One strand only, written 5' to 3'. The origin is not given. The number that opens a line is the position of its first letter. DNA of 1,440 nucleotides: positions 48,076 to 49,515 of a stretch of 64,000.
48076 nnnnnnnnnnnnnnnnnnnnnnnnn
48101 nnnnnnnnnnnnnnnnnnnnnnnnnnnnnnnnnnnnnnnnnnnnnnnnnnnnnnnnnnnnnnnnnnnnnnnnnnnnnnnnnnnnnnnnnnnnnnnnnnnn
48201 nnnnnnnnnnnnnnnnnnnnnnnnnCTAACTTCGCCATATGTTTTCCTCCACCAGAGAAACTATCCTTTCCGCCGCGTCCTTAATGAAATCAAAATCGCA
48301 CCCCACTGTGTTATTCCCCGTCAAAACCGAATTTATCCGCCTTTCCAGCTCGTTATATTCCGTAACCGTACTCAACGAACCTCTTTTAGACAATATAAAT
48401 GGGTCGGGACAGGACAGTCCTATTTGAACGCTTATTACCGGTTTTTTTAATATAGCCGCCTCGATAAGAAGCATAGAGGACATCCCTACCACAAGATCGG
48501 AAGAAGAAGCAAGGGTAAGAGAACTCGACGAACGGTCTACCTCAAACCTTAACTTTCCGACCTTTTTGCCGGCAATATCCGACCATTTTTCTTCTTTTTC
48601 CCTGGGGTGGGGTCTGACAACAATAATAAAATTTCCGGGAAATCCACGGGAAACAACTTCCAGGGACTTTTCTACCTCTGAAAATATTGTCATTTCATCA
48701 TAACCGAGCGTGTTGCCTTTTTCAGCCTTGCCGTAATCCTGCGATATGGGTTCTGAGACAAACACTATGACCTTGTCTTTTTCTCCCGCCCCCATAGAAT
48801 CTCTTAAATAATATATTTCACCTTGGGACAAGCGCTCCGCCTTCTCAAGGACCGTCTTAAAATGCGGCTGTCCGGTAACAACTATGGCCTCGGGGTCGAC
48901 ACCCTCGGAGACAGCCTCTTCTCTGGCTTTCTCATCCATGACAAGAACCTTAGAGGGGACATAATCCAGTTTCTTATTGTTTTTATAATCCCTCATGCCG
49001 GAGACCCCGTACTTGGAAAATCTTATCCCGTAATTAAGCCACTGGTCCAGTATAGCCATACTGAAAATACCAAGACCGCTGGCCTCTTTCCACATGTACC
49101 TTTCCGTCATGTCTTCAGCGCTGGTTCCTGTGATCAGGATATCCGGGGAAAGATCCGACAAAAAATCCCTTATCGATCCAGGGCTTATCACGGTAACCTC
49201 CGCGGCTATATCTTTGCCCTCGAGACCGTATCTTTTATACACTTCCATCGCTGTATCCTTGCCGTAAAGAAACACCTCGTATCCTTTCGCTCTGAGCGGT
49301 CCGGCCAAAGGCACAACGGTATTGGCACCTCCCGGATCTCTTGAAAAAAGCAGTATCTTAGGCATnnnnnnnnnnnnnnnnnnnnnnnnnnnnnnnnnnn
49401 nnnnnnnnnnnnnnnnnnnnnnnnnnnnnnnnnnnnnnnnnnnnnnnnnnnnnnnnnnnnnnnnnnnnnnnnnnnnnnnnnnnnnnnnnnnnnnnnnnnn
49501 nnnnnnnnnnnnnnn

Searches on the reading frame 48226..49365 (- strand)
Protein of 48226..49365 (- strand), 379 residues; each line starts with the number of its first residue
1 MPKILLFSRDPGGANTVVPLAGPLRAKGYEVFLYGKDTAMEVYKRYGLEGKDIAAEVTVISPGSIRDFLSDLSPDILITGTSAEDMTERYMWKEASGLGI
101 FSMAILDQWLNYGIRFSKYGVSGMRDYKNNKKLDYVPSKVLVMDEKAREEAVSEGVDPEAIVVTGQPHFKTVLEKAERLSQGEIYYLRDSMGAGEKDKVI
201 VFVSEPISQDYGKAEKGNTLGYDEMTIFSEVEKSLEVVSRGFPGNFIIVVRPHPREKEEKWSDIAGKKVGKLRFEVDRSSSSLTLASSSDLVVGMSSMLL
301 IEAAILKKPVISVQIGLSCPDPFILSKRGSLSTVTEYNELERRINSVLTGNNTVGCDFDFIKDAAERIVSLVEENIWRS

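Call 6: search_protein_families(library=ncbifam, proteins=[window:48226-49365:-])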
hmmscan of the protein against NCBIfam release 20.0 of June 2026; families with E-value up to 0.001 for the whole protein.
window:48226-49365:- (379 aa): 1 family
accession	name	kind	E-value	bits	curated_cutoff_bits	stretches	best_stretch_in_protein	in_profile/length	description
TIGR04396.2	surf_polysacc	subfamily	1.2e-09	37.8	125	1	210-314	189-290/427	surface carbohydrate biosynthesis protein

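Call 10: search_protein_families(library=pfam, proteins=[window:48226-49365:-], max_evalue=0.01)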
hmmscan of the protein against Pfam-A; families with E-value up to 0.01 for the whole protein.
window:48226-49365:- (379 aa): 2 families
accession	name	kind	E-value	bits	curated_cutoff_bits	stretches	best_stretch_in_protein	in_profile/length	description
PF02350.25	Epimerase_2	-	3.2e-06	26.7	30.6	1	139-313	125-284/347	UDP-N-acetylglucosamine 2-epimerase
PF04464.20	Glyphos_transf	-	0.001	18.5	22.1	1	155-313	154-292/367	CDP-Glycerol:Poly(glycerophosphate) glycerophosphotransferase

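Call 50: find_homologous_proteins(query=window:48226-49365:-)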
Query window:48226-49365:- (379 aa): 429 proteins with E <= 0.001 among 5400 candidates; the best 120 are listed.
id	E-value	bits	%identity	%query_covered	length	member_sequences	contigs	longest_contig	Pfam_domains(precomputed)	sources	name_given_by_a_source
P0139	3.7e-246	834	100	100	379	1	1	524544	PF02350.26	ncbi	-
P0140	1.8e-159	549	66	100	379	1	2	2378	-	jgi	jgi:hypothetical protein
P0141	3.1e-153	529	63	100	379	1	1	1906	-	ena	-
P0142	7.0e-104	366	47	99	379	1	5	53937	-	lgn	-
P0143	6.5e-103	363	45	99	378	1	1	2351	PF02350.26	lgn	-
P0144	1.1e-101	359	48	98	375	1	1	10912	-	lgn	-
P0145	6.9e-101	356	46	99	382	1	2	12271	-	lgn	-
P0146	1.0e-100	356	46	99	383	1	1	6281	-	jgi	-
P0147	2.1e-100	355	47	100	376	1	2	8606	-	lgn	-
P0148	7.5e-99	350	47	98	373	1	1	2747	-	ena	-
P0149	3.5e-98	348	44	100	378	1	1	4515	PF02350.26,PF04464.21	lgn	-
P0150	6.4e-98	347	45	99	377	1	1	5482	PF02350.26,PF04464.21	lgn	-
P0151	1.6e-97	345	44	99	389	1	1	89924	PF02350.26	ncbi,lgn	-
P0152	3.6e-97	344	47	99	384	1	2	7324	PF04464.21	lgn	-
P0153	4.4e-97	344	46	98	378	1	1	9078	-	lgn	-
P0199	5.6e-90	321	42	98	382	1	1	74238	PF02350.26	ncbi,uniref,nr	ncbi:UDP-N-acetylglucosamine 2-epimerase [Clostridium tyrobutyricum]|uniref:UDP-N-acetylglucosamine 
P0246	4.4e-86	308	42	98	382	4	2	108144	-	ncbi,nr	ncbi:hypothetical protein FDF31_02470 [Clostridium sporogenes]|nr:hypothetical protein [Clostridium 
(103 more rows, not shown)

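Call 51: find_encoding_contigs(protein=P0246, flank=10000, max_places=2)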
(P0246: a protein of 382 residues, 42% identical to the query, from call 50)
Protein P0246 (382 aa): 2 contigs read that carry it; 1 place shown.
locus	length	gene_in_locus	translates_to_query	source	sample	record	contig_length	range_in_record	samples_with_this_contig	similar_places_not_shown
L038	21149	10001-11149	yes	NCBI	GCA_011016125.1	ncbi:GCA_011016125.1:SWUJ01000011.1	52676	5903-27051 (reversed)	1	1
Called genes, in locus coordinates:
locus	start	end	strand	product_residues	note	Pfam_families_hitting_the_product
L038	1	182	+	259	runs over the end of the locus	PF00483:NTP_transferase, PF12804:NTP_transf_3 (faint)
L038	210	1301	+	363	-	PF01073:3Beta_HSD (weak), PF01370:Epimerase, PF07993:NAD_binding_4 (faint), PF16363:GDP_Man_Dehyd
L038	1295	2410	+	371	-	PF22674:C2185-like_N, PF05050:Methyltransf_21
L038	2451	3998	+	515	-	PF04055:Radical_SAM (weak)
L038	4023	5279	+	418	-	PF03446:NAD_binding_2 (weak), PF03721:UDPG_MGDP_dh_N, PF03807:F420_oxidored (faint), PF00984:UDPG_MGDP_dh, PF03720:UDPG_MGDP_dh_C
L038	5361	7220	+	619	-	PF22674:C2185-like_N (weak), PF05159:Capsule_synth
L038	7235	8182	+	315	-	PF00535:Glycos_transf_2, PF10111:Glyco_tranf_2_2, PF13641:Glyco_tranf_2_3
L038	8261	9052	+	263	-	PF02348:CTP_transf_3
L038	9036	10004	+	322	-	PF01408:GFO_IDH_MocA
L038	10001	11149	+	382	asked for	-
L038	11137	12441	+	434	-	PF01041:DegT_DnrJ_EryC1, PF01053:Cys_Met_Meta_PP (weak), PF01212:Beta_elim_lyase (weak)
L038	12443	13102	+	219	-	PF05175:MTS (weak), PF13847:Methyltransf_31, PF08241:Methyltransf_11, PF08242:Methyltransf_12 (weak), PF13649:Methyltransf_25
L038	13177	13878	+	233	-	PF05711:TylF, PF13578:Methyltransf_24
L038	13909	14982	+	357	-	-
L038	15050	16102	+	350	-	PF01073:3Beta_HSD, PF01370:Epimerase, PF02719:Polysacc_synt_2, PF04321:RmlD_sub_bind, PF05368:NmrA (weak), PF07993:NAD_binding_4, PF13460:NAD_binding_10, PF16363:GDP_Man_Dehyd, +1 more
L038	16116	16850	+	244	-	PF02348:CTP_transf_3, PF12804:NTP_transf_3 (weak)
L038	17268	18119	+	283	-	PF00551:Formyl_trans_N, PF02911:Formyl_trans_C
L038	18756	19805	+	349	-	PF03102:NeuB, PF08666:SAF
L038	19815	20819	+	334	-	PF04101:Glyco_tran_28_C (weak)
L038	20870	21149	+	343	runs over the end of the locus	PF00535:Glycos_transf_2, PF26725:TPR_INTS8_3 (faint), PF12895:ANAPC3 (faint), PF00515:TPR_1 (faint), PF07719:TPR_2 (faint), PF13181:TPR_8 (faint), PF13424:TPR_12 (faint)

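Call 52: find_encoding_contigs(protein=P0199, flank=10000, max_places=2)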
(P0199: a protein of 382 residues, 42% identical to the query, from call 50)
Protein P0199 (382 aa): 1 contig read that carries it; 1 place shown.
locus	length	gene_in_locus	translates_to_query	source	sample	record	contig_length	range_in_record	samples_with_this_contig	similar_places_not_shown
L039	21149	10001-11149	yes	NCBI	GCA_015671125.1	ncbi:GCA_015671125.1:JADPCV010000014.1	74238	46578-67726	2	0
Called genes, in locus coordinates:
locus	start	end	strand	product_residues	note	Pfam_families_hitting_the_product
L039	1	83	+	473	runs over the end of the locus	PF00669:Flagellin_N, PF00700:Flagellin_C (weak)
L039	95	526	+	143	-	PF02623:FliW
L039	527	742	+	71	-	PF02599:CsrA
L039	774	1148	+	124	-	PF03646:FlaG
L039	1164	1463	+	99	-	-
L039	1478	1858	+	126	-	PF02561:FliS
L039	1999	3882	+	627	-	PF02465:FliD_N, PF07195:FliD_C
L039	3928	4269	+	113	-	PF05400:FliT (weak)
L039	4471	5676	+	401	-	PF00669:Flagellin_N, PF00700:Flagellin_C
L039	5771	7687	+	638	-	PF20157:Maf_flag10_N, PF01973:MptE-like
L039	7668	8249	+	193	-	PF26154:DUF8042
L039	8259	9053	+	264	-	PF02348:CTP_transf_3, PF12804:NTP_transf_3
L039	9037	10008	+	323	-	PF01408:GFO_IDH_MocA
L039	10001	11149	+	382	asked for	PF02350:Epimerase_2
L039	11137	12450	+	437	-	PF01041:DegT_DnrJ_EryC1, PF01212:Beta_elim_lyase (weak)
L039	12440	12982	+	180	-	PF13302:Acetyltransf_3, PF13420:Acetyltransf_4, PF00583:Acetyltransf_1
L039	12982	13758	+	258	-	PF02348:CTP_transf_3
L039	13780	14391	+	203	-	PF00551:Formyl_trans_N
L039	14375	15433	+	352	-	PF03102:NeuB, PF08666:SAF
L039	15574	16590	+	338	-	PF00106:adh_short, PF01073:3Beta_HSD, PF01370:Epimerase, PF02719:Polysacc_synt_2, PF04321:RmlD_sub_bind, PF05368:NmrA (faint), PF16363:GDP_Man_Dehyd, PF13460:NAD_binding_10, +2 more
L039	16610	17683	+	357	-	PF00535:Glycos_transf_2, PF00515:TPR_1 (faint), PF07719:TPR_2 (faint), PF13181:TPR_8 (faint), PF12895:ANAPC3 (faint)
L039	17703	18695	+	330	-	PF04101:Glyco_tran_28_C (weak)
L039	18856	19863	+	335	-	PF00106:adh_short (weak), PF01073:3Beta_HSD, PF01370:Epimerase, PF02719:Polysacc_synt_2, PF04321:RmlD_sub_bind (faint), PF07993:NAD_binding_4, PF16363:GDP_Man_Dehyd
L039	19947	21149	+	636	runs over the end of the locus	PF00669:Flagellin_N, PF00700:Flagellin_C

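Call 54: search_protein_families(library=ncbifam, proteins=[L039:8259-9053:+, L039:12982-13758:+, L038:8261-9052:+, L038:16116-16850:+, L039:12440-12982:+, L039:11137-12450:+, L038:12443-13102:+, L039:17703-18695:+], max_evalue=0.00001)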
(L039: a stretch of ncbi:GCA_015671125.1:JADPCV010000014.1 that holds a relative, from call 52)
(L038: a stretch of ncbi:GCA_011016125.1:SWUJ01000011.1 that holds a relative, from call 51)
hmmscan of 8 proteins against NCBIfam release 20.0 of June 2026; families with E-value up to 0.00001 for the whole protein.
L039:8259-9053:+ (264 aa): 6 families
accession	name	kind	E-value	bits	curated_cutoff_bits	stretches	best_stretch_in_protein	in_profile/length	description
NF009905.0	PRK13368.1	subfamily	1.9e-21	76.5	255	1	8-123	2-115/243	3-deoxy-manno-octulosonate cytidylyltransferase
NF003952.0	PRK05450.1-5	subfamily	2.1e-20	72.9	193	1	8-126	2-120/250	3-deoxy-manno-octulosonate cytidylyltransferase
NF003950.0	PRK05450.1-3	subfamily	4.4e-14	52.4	234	1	9-124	3-119/248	3-deoxy-manno-octulosonate cytidylyltransferase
NF003948.0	PRK05450.1-1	equivalog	5.4e-12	45.4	281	1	12-132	9-130/248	3-deoxy-manno-octulosonate cytidylyltransferase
TIGR00466.1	kdsB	equivalog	6e-11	42.2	155.2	1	13-121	7-115/241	3-deoxy-manno-octulosonate cytidylyltransferase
TIGR03584.1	PseF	equivalog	6.9e-07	29.1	205.7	1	11-75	2-62/222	pseudaminic acid cytidylyltransferase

L039:12982-13758:+ (258 aa): 9 families
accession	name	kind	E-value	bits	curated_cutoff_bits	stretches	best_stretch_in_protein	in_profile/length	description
NF003952.0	PRK05450.1-5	subfamily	1e-15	57.6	193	1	15-135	1-121/250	3-deoxy-manno-octulosonate cytidylyltransferase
NF009905.0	PRK13368.1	subfamily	1.2e-15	57.5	255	1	15-135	1-119/243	3-deoxy-manno-octulosonate cytidylyltransferase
NF003948.0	PRK05450.1-1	equivalog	1.8e-12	47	281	1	14-138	3-126/248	3-deoxy-manno-octulosonate cytidylyltransferase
NF003950.0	PRK05450.1-3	subfamily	4e-12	46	234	1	15-144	1-130/248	3-deoxy-manno-octulosonate cytidylyltransferase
TIGR04321.1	spiroSPASM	subfamily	2.4e-10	39.7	250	1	36-248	16-227/510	spiro-SPASM protein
NF001457.0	PRK00317.1-3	equivalog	3.5e-08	33.2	164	1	32-137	18-120/200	molybdenum cofactor guanylyltransferase MobA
TIGR00466.1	kdsB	equivalog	7.9e-08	32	155.2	1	15-134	1-120/241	3-deoxy-manno-octulosonate cytidylyltransferase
NF010934.1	PRK14354.1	equivalog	8e-07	27.9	450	1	32-146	18-131/447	bifunctional UDP-N-acetylglucosamine diphosphorylase/glucosamine-1-phosphate N-acetyltransferase GlmU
TIGR03584.1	PseF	equivalog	9.9e-06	25.3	205.7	0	18-72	1-55/222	pseudaminic acid cytidylyltransferase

L038:8261-9052:+ (263 aa): 6 families
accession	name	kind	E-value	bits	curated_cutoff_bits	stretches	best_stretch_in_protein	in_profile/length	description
NF009905.0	PRK13368.1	subfamily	2e-20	73.2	255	1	8-125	3-118/243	3-deoxy-manno-octulosonate cytidylyltransferase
NF003952.0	PRK05450.1-5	subfamily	3.9e-18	65.5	193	1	7-125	2-120/250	3-deoxy-manno-octulosonate cytidylyltransferase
NF003948.0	PRK05450.1-1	equivalog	2.2e-12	46.7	281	1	7-134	5-133/248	3-deoxy-manno-octulosonate cytidylyltransferase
NF003950.0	PRK05450.1-3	subfamily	2.3e-12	46.8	234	1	9-124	4-120/248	3-deoxy-manno-octulosonate cytidylyltransferase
TIGR00466.1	kdsB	equivalog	3e-12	46.4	155.2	1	10-120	5-115/241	3-deoxy-manno-octulosonate cytidylyltransferase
TIGR03584.1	PseF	equivalog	7.2e-08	32.3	205.7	1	9-71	1-59/222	pseudaminic acid cytidylyltransferase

L038:16116-16850:+ (244 aa): 9 families
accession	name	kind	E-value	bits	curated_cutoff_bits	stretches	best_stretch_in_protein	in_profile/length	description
NF009905.0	PRK13368.1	subfamily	3e-17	62.8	255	1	1-122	1-120/243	3-deoxy-manno-octulosonate cytidylyltransferase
NF003952.0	PRK05450.1-5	subfamily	3.3e-17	62.5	193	1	1-124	1-122/250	3-deoxy-manno-octulosonate cytidylyltransferase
NF003950.0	PRK05450.1-3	subfamily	2.3e-13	50.1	234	1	1-137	1-137/248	3-deoxy-manno-octulosonate cytidylyltransferase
NF003948.0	PRK05450.1-1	equivalog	1.2e-12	47.6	281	1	1-129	4-131/248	3-deoxy-manno-octulosonate cytidylyltransferase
TIGR04321.1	spiroSPASM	subfamily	1.1e-09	37.5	250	1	21-233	18-226/510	spiro-SPASM protein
TIGR00466.1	kdsB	equivalog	3.2e-09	36.5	155.2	1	1-114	1-114/241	3-deoxy-manno-octulosonate cytidylyltransferase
NF001457.0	PRK00317.1-3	equivalog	1e-06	28.4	164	1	13-127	12-124/200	molybdenum cofactor guanylyltransferase MobA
TIGR03584.1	PseF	equivalog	6.8e-06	25.9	205.7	1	4-70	1-65/222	pseudaminic acid cytidylyltransferase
NF010934.1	PRK14354.1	equivalog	9.4e-06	24.4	450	0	10-132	12-131/447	bifunctional UDP-N-acetylglucosamine diphosphorylase/glucosamine-1-phosphate N-acetyltransferase GlmU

L039:12440-12982:+ (180 aa): 3 families
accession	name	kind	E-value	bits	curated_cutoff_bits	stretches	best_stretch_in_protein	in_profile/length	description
NF011709.0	PRK15130.1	equivalog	1.6e-17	63.9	218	1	10-177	5-167/186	spermidine N1-acetyltransferase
TIGR03585.1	PseH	equivalog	6.6e-11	42.5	93.1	1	26-172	14-155/156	UDP-4-amino-4,6-dideoxy-N-acetyl-beta-L-altrosamine N-acetyltransferase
NF040503.1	resist_ArsN1a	equivalog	2.7e-06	27.2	170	1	46-170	32-153/159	arsinothricin resistance N-acetyltransferase ArsN1 family A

L039:11137-12450:+ (437 aa): 16 families
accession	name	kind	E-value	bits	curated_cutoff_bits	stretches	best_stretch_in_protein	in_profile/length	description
TIGR03588.1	PseC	equivalog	1.4e-64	218.4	423.5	1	53-366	28-341/380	UDP-4-amino-4,6-dideoxy-N-acetyl-beta-L-altrosamine transaminase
NF008658.2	PRK11658.1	equivalog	3.1e-59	200.5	631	1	22-331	11-314/379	UDP-4-amino-4-deoxy-L-arabinose aminotransferase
TIGR04181.1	NHT_00031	hypoth_equivalog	7.8e-54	182.9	420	1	54-332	29-317/359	LegC family aminotransferase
NF008687.0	PRK11706.1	equivalog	3.2e-50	170.9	375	1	61-315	37-300/375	dTDP-4-amino-4,6-dideoxygalactose transaminase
NF011936.0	PRK15407.1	equivalog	1.8e-47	162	423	2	53-230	63-248/440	lipopolysaccharide biosynthesis protein RfbH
TIGR04427.1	PLP_DesI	equivalog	6.3e-46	157.2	650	1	53-333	50-322/390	dTDP-4-dehydro-6-deoxyglucose aminotransferase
TIGR02379.1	ECA_wecE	subfamily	5.3e-42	143.9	434.85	1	61-329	37-309/376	dTDP-4-amino-4,6-dideoxy-D-glucose transaminase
NF004975.0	PRK06348.1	equivalog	2.6e-08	33.3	549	1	63-177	82-202/384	pyridoxal phosphate-dependent aminotransferase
NF005816.0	PRK07682.1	equivalog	7e-08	31.5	620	1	77-190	97-215/390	aminotransferase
NF006230.0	PRK08363.1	equivalog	1.6e-07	30.5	534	1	72-190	94-218/398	alanine aminotransferase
NF041091.1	asp_aminotase_Arch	equivalog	2.2e-07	30.1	550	1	60-178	77-201/376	aspartate aminotransferase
NF006095.0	PRK08247.1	equivalog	4e-07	29.1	585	1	131-259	125-256/369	methionine biosynthesis PLP-dependent protein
NF005744.0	PRK07568.1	subfamily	4.2e-07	29.1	389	1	74-178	92-203/398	pyridoxal phosphate-dependent aminotransferase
TIGR01977.1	am_tr_V_EF2568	hypoth_equivalog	1.9e-06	27.2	377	1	70-222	59-218/376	cysteine desulfurase family protein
NF000586.1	PRK00011.1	subfamily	2.9e-06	26.3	335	1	85-226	92-240/404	serine hydroxymethyltransferase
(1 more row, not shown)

L038:12443-13102:+ (219 aa): 7 families
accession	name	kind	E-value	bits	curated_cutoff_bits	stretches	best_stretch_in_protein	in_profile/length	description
TIGR02072.1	BioC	equivalog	9.7e-09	35.4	184.95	1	49-122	29-102/244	malonyl-ACP O-methyltransferase BioC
NF045825.1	FAmtase_mtf2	equivalog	5.1e-08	32.4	400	1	45-123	50-129/248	fatty-acid O-methyltransferase Mtf2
NF045823.1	PthPhpthDimycoMt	equivalog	6.9e-07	28.7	300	1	45-123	58-137/256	phthiotriol/phenolphthiotriol dimycocerosates methyltransferase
NF008686.0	PRK11705.1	equivalog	8.2e-07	28.4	400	1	37-139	150-251/383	cyclopropane fatty acyl phospholipid synthase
TIGR04371.1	methyltran_NanM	subfamily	5.8e-06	26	44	1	46-85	141-181/273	putative sugar O-methyltransferase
TIGR03534.1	RF_mod_PrmC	equivalog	6.6e-06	25.8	199.1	0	53-122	87-161/253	peptide chain release factor N(5)-glutamine methyltransferase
NF001080.0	PRK00121.2-2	equivalog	7.7e-06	25.3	132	1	49-106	41-102/224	tRNA (guanosine(46)-N7)-methyltransferase TrmB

L039:17703-18695:+ (330 aa): 1 family
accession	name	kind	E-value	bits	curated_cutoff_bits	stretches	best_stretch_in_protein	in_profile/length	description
TIGR03590.1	PseG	equivalog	4.6e-64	216.7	153.55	1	8-267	2-280/280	UDP-2,4-diacetamido-2,4,6-trideoxy-beta-L-altropyranose hydrolase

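Call 60: find_encoding_contigs(protein=P0151, flank=10000, max_places=2)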
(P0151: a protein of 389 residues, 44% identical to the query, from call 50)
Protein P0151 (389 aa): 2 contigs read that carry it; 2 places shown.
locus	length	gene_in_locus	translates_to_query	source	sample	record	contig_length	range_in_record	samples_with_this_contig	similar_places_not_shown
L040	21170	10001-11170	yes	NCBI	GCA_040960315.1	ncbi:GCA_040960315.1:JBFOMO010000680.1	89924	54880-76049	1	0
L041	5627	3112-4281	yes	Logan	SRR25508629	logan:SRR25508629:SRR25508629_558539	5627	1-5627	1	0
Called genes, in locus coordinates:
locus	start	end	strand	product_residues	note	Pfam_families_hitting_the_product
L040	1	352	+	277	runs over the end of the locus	PF01061:ABC2_membrane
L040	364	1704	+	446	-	PF00005:ABC_tran, PF13304:AAA_21 (faint), PF14524:Wzt_C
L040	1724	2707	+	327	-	PF01073:3Beta_HSD, PF01370:Epimerase, PF02719:Polysacc_synt_2, PF04321:RmlD_sub_bind, PF05368:NmrA (weak), PF07993:NAD_binding_4, PF13460:NAD_binding_10, PF16363:GDP_Man_Dehyd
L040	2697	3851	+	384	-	PF01041:DegT_DnrJ_EryC1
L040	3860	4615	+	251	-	PF01261:AP_endonuc_2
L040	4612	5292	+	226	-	PF00551:Formyl_trans_N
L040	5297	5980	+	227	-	PF21553:Formyl_trans_C_2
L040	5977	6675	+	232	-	PF02585:PIG-L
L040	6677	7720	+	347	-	PF03102:NeuB, PF08666:SAF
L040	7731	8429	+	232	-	PF02348:CTP_transf_3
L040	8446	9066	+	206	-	-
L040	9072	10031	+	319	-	PF01408:GFO_IDH_MocA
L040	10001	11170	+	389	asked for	PF02350:Epimerase_2 (weak)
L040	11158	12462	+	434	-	PF01041:DegT_DnrJ_EryC1, PF01053:Cys_Met_Meta_PP (weak)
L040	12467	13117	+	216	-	PF13489:Methyltransf_23, PF13679:Methyltransf_32 (faint), PF13847:Methyltransf_31, PF08241:Methyltransf_11 (weak), PF08242:Methyltransf_12, PF13649:Methyltransf_25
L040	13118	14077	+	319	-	PF02388:FemAB, PF13480:Acetyltransf_6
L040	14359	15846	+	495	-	PF05159:Capsule_synth (weak)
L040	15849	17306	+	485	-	PF08242:Methyltransf_12 (faint)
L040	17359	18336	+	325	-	PF04055:Radical_SAM, PF13186:SPASM (weak)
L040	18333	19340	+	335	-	PF00535:Glycos_transf_2, PF13506:Glyco_transf_21 (weak), PF13641:Glyco_tranf_2_3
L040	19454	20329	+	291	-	-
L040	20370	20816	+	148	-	-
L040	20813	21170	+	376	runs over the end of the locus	PF01041:DegT_DnrJ_EryC1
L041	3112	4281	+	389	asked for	PF02350:Epimerase_2 (weak)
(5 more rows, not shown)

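Call 61: predict_structure(alignment_id=A2)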
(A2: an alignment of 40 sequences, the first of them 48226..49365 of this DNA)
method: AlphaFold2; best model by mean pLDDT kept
length: 379 residues; sequences in the alignment: 40
mean_pLDDT: 91.8   pTM: 0.89
mean pLDDT of the five models: 91.8, 91.8, 91.6, 90.5, 89.5
residues with pLDDT >= 90: 290; 70-90: 76; 50-70: 13; < 50: 0
segments of 3 or more residues with pLDDT < 50: none
pLDDT, mean of each block of 10 residues (from residue 1): 95 94 97 96 93 94 98 97 91 97 90 91 87 96 93 95 95 92 95 95 91 65 93 96 95 90 90 95 94 91 93 91 86 94 92 72 95 83
secondary structure, 60 per line:
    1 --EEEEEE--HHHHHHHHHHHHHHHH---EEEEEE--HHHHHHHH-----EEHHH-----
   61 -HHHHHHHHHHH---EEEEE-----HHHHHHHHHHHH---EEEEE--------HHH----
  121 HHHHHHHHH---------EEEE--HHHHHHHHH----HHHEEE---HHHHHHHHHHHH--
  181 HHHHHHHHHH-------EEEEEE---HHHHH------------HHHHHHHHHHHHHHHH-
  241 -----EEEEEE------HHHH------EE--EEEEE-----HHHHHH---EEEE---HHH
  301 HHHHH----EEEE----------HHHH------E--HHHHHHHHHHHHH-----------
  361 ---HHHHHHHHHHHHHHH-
elements in order: E3-8 H11-26 E30-35 H38-45 H62-72 E76-80 H86-97 E101-105 H121-129 E139-142 H145-153 E161-163 H167-178 H181-190 E198-203 H207-211 H224-239 E246-251 H258-261 E272-276 H282-287 E291-294 H298-305 E310-313 H324-327 H337-349 H364-378

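Call 63: fold_search(model_id=the predicted structure, library=pdb)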
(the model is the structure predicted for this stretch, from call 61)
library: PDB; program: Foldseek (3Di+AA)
matches with E <= 10: 1546; with E <= 0.001: 228
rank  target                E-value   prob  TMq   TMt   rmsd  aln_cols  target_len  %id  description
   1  1v4v_A                1.6e-13  1.00  0.61  0.62   6.3       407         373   16  Crystal Structure Of UDP-N-Acetylglucosamine 2-Epimerase From Thermus Thermophilus HB8 (released 2003-12-02)
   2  6vlc_B                1.8e-13  1.00  0.68  0.70   5.5       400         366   15  Crystal structure of UDP-GlcNAc 2-epimerase from Neisseria meningitidis bound to UDP-GlcNAc (released 2020-11-11)
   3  1v4v_B                4.5e-13  1.00  0.66  0.67   5.5       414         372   16  Crystal Structure Of UDP-N-Acetylglucosamine 2-Epimerase From Thermus Thermophilus HB8 (released 2003-12-02)
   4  5enz_A                6.8e-13  1.00  0.69  0.72   5.1       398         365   15  S. aureus MnaA-UDP co-structure (released 2016-04-27)
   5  7vz6_H                7.2e-13  1.00  0.68  0.70   5.3       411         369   17  The crystal structure of Non-hydrolyzing UDPGlcNAc 2-epimerase in complex with UDP-glucose (released 2022-11-16)
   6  6vlb_B                8.6e-13  1.00  0.72  0.73   4.8       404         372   16  Crystal structure of ligand-free UDP-GlcNAc 2-epimerase from Neisseria meningitidis (released 2020-11-11)
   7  7vza_D                8.6e-13  1.00  0.68  0.71   5.2       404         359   17  The crystal structure of Non-hydrolyzing UDPGlcNAc 2-epimerase in complex with UDP (released 2022-11-16)
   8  1f6d_C                1.0e-12  1.00  0.68  0.70   5.3       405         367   14  THE STRUCTURE OF UDP-N-ACETYLGLUCOSAMINE 2-EPIMERASE FROM E. COLI. (released 2000-12-13)
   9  3dzc_A                1.1e-12  1.00  0.67  0.68   6.0       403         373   15  2.35 Angstrom resolution structure of WecB (VC0917), a UDP-N-acetylglucosamine 2-epimerase from Vibrio cholerae. (released 2008-08-12)
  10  3ot5_D                1.2e-12  1.00  0.64  0.66   5.7       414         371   15  2.2 Angstrom Resolution Crystal Structure of putative UDP-N-acetylglucosamine 2-epimerase from Listeria monocytogenes (released 2010-09-22)
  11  4neq                  1.7e-12  1.00  0.63  0.66   5.9       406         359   15  The structure of UDP-GlcNAc 2-epimerase from Methanocaldococcus jannaschii (released 2014-04-23)
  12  7vz6_E                1.9e-12  1.00  0.69  0.71   5.0       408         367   17  The crystal structure of Non-hydrolyzing UDPGlcNAc 2-epimerase in complex with UDP-glucose (released 2022-11-16)
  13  7vz6_F                2.1e-12  1.00  0.69  0.71   5.1       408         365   17  The crystal structure of Non-hydrolyzing UDPGlcNAc 2-epimerase in complex with UDP-glucose (released 2022-11-16)
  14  6vlb_A                2.5e-12  1.00  0.66  0.67   6.0       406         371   17  Crystal structure of ligand-free UDP-GlcNAc 2-epimerase from Neisseria meningitidis (released 2020-11-11)
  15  3ot5_C                2.7e-12  1.00  0.67  0.68   5.4       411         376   14  2.2 Angstrom Resolution Crystal Structure of putative UDP-N-acetylglucosamine 2-epimerase from Listeria monocytogenes (released 2010-09-22)
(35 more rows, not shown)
